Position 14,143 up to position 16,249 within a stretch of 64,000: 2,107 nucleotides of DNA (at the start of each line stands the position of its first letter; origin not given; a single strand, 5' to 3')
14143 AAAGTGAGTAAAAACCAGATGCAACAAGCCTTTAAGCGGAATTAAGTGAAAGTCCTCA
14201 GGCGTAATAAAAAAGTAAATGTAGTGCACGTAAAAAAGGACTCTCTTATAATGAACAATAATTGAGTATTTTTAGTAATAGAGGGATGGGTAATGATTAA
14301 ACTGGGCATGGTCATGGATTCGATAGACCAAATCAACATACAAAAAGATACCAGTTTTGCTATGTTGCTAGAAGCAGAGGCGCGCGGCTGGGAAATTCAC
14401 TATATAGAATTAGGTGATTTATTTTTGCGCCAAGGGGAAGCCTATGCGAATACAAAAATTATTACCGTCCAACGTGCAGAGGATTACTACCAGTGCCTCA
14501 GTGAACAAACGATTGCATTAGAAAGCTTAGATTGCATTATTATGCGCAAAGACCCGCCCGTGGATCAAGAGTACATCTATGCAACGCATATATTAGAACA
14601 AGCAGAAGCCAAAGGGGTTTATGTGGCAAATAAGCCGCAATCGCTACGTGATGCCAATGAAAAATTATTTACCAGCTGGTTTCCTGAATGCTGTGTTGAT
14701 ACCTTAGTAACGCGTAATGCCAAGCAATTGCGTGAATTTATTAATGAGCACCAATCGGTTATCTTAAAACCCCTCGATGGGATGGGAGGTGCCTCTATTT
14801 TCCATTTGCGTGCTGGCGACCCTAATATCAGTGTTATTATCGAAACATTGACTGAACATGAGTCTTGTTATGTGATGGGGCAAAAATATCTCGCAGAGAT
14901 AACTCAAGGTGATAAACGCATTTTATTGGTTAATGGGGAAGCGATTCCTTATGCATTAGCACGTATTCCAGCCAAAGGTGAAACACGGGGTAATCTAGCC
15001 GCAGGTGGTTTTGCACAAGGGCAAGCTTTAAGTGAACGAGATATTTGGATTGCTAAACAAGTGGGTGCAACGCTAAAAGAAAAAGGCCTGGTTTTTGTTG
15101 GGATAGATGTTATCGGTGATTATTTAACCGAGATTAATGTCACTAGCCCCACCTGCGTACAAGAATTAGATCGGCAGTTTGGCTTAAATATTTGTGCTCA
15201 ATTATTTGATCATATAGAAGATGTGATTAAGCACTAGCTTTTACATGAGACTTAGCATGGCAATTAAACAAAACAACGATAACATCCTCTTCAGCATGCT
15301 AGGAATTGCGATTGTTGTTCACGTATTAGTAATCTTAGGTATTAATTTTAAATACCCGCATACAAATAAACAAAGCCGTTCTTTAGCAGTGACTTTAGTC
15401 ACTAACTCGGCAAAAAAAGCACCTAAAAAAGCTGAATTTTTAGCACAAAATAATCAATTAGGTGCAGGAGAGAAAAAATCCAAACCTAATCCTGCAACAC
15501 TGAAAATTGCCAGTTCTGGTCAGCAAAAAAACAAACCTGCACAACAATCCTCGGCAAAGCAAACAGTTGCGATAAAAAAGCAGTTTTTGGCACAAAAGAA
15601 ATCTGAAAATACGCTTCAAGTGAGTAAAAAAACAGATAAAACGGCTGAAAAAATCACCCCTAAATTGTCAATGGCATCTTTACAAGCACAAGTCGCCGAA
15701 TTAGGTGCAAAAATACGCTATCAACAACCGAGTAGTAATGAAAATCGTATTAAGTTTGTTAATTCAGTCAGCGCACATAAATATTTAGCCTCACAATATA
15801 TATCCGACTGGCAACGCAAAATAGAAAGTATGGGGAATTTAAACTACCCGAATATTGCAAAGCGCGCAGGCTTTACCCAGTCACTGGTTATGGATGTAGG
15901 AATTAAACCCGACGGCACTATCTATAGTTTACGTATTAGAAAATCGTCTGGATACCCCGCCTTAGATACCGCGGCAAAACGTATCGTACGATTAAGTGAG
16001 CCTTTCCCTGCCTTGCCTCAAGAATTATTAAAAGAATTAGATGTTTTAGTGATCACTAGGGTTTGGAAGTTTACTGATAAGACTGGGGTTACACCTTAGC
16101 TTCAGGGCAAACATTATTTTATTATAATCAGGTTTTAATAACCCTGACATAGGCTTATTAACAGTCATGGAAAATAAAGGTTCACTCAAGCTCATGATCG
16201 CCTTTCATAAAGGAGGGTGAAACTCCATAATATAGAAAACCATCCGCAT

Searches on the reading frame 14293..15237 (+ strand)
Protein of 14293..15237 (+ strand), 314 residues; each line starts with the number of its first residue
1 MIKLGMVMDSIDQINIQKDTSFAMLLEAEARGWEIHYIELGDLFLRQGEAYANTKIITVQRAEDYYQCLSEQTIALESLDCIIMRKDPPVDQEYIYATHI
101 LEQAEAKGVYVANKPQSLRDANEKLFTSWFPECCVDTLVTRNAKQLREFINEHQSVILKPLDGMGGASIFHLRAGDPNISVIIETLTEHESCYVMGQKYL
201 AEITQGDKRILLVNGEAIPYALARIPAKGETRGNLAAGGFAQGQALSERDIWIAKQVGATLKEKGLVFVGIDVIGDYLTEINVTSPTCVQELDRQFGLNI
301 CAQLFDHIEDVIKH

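Call 26: find_related_loci(query=window:14293-15237:+, collection=genome_contigs, flank=6000)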
Query window:14293-15237:+ (314 aa) in genome_contigs; peptide patterns used: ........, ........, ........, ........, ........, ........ (x = any residue, [..] = any of these).
58 stretches matched a pattern; 21 encode a relative of the query (tblastn E <= 1e-3); 21 distinct loci.
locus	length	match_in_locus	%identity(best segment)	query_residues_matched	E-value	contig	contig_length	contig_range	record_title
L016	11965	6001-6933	89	2-312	0e+0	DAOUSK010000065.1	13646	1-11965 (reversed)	MAG TPA_asm: Methylococcaceae bacterium isolate CSMAG_544 CSMAG_544_k127_96820_length_13646_cov_56.9589, whole genome sh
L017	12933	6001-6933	89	2-312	0e+0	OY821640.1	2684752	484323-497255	MAG: Methyloprofundus sp. isolate 96d63388-5640-4ae1-9c1f-8b6c0c049979 genome assembly, chromosome: 1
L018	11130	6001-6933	89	2-312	0e+0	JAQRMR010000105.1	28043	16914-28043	MAG: Methyloprofundus sp. isolate MAG1 MAG4_105, whole genome shotgun sequence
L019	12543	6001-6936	81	2-312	1e-174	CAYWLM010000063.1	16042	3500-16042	MAG TPA_asm: uncultured Methylomonas sp. isolate binchicken_co243_223 genome assembly, contig: NODE_2906_length_16042_co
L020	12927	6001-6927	80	2-309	8e-171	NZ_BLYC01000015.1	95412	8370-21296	Bathymodiolus japonicus methanotrophic gill symbiont isolate HPD1508-BjaS1 BjaS1GC015, whole genome shotgun sequence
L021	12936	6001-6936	76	2-312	2e-165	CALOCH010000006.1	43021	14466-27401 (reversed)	MAG: uncultured Gammaproteobacteria bacterium isolate HOU_bin.0176 genome assembly, contig: contig_43762, whole genome s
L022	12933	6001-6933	63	1-310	2e-133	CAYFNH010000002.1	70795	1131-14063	MAG TPA_asm: uncultured Piscirickettsiaceae bacterium isolate ERP019367_co1_36 genome assembly, contig: NODE_474_length_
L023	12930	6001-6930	53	3-308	2e-106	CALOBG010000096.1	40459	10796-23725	MAG: uncultured Gammaproteobacteria bacterium isolate LOGT_bin.0044 genome assembly, contig: contig_127183, whole genome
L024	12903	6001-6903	53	3-300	9e-107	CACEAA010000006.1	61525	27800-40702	uncultured proteobacterium isolate AG-390-I23 genome assembly, contig: AG-390-I23_NODE_6, whole genome shotgun sequence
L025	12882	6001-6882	54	3-293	4e-106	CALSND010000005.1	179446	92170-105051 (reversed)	MAG: uncultured Gammaproteobacteria bacterium isolate A_MB167 genome assembly, contig: contig_16469_A_MB167, whole genom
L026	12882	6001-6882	54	3-293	8e-105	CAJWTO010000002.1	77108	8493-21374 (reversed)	MAG TPA_asm: uncultured proteobacterium isolate ERR599094_bin.53_MetaBAT_v2.12.1_MAG genome assembly, contig: NODE_226_l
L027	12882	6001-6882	53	3-293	2e-104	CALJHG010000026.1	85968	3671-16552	MAG: uncultured Gammaproteobacteria bacterium isolate S4_Bin_METABAT__295_1 genome assembly, contig: c_000002578859, who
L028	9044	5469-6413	48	1-313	3e-101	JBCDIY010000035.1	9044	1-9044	MAG: Pseudomonadota bacterium isolate P01_H01_bin.22 k141_705309_length_9044_cov_7.9819, whole genome shotgun sequence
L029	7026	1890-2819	48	1-309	2e-93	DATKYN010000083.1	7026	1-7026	MAG TPA_asm: Burkholderiales bacterium isolate SMAG_U14220 k141_4047687, whole genome shotgun sequence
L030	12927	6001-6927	47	2-309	4e-90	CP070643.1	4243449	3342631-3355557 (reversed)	MAG: Betaproteobacteria bacterium isolate bin90 chromosome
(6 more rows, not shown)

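Call 91: search_protein_families(library=pfam, proteins=[L019:8190-9932:+, L019:11313-12236:+, L021:8220-9953:+, L020:8740-9534:+, L021:10755-11729:+, L021:12054-12936:+], max_evalue=0.0001)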
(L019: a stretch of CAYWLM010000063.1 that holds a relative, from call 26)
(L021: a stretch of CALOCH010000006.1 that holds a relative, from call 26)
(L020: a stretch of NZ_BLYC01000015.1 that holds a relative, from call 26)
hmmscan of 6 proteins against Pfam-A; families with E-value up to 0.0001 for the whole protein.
L019:8190-9932:+ (580 aa): 2 families
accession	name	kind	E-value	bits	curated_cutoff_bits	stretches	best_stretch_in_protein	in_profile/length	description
PF07732.21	Cu-oxidase_3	-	1.3e-27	96.7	21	1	71-186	2-118/119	Multicopper oxidase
PF07731.20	Cu-oxidase_2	-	2.3e-23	82.9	20.4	1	495-579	52-133/137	Multicopper oxidase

L019:11313-12236:+ (307 aa): 1 family
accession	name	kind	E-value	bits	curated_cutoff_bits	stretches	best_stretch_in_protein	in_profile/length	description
PF05023.20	Phytochelatin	-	1.8e-39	135.6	24.9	2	135-298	66-210/210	Phytochelatin synthase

L021:8220-9953:+ (577 aa): 2 families
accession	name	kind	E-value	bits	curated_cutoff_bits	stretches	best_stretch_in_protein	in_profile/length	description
PF07732.21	Cu-oxidase_3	-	1.3e-28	99.9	21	1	71-186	2-118/119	Multicopper oxidase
PF07731.20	Cu-oxidase_2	-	1.2e-23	83.8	20.4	1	492-576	52-133/137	Multicopper oxidase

L020:8740-9534:+ (264 aa): 0 families

L021:10755-11729:+ (324 aa): 1 family
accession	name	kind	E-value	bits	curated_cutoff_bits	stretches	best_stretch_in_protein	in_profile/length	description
PF07282.18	Cas12f1-like_TNB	-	4.5e-07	30.4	26.3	1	215-275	4-60/60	Cas12f1-like, TNB domain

L021:12054-12936:+ (294 aa): 1 family
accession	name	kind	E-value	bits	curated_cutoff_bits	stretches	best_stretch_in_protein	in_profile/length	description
PF00246.29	Peptidase_M14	-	4e-19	69.8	21.6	1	45-233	27-219/286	Zinc carboxypeptidase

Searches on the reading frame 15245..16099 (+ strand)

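Call 3: search_protein_families(library=pfam, proteins=[window:15245-16099:+], max_evalue=1)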
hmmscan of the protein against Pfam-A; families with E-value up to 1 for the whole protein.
window:15245-16099:+ (284 aa): 3 families
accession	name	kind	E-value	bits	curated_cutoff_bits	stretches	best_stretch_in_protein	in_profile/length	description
PF03544.19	TonB_C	-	7.6e-12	46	24.6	1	198-260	2-63/79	Gram-negative bacterial TonB protein C-terminal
PF13103.11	TonB_2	-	2.4e-10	40.9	22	1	188-262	3-78/85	TonB C terminal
PF15607.11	Ntox44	-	0.006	17.4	24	1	173-217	23-67/104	Bacterial toxin 44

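Call 4: search_protein_families(library=ncbifam, proteins=[window:15245-16099:+], max_evalue=1)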
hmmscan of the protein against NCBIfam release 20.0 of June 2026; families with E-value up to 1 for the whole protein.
window:15245-16099:+ (284 aa): 5 families
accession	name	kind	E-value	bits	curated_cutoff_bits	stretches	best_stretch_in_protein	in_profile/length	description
TIGR02794.1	tolA_full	equivalog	3.2e-11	43.1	59.45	2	116-260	222-347/362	cell envelope integrity protein TolA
TIGR01352.1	tonB_Cterm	subfamily_domain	5.6e-11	42.6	27.1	1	200-264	2-64/76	TonB family protein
NF047760.1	LIC10042_TonB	equivalog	3.1e-06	27.4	100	1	156-248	35-134/156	LIC_10042 family TonB-like protein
NF033086.2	penta_rpt_Qnr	equivalog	0.0087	15.8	240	1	105-189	33-116/211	Qnr family pentapeptide repeat protein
NF046041.1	holin_NGO1622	hypoth_equivalog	0.042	14.3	75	1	106-159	13-62/89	NGO1622 family putative holin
